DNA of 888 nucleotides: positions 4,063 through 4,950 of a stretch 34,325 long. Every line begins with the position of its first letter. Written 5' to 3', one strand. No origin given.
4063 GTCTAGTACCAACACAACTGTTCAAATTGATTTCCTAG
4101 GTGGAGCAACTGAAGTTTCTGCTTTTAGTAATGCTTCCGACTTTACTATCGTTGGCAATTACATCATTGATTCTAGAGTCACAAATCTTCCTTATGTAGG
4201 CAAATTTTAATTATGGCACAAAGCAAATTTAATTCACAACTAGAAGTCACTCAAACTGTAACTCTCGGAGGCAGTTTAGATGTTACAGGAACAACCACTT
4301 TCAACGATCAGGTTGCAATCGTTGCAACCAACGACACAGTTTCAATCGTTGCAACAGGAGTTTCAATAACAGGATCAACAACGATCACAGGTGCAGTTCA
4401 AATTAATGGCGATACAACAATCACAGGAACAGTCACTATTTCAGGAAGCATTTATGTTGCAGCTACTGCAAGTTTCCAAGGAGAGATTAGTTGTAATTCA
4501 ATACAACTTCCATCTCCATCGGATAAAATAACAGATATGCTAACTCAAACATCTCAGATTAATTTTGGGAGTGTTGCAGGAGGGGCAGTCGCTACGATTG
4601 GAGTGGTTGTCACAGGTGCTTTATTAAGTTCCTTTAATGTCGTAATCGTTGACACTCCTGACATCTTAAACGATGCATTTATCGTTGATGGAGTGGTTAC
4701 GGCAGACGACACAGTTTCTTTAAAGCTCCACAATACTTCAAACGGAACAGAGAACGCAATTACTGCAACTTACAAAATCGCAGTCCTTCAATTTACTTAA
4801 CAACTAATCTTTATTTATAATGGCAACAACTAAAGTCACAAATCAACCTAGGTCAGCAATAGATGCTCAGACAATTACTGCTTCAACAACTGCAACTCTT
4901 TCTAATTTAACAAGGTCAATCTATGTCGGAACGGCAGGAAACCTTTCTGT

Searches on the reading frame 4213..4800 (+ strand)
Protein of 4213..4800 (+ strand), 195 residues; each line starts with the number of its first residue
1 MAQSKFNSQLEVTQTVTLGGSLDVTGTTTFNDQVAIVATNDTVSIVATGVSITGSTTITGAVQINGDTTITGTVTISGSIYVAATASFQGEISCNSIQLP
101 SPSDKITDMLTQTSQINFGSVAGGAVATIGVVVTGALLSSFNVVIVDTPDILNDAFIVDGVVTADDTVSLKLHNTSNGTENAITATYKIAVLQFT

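Call 38: search_protein_families(library=pfam, proteins=[window:4213-4800:+], max_evalue=0.01)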
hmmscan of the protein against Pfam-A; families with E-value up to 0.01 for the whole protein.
window:4213-4800:+ (195 aa): 1 family
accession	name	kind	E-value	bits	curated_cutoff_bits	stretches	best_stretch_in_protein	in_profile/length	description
PF04519.19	Bactofilin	-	3.7e-06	27.5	27.9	1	44-98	1-53/98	Polymer-forming cytoskeletal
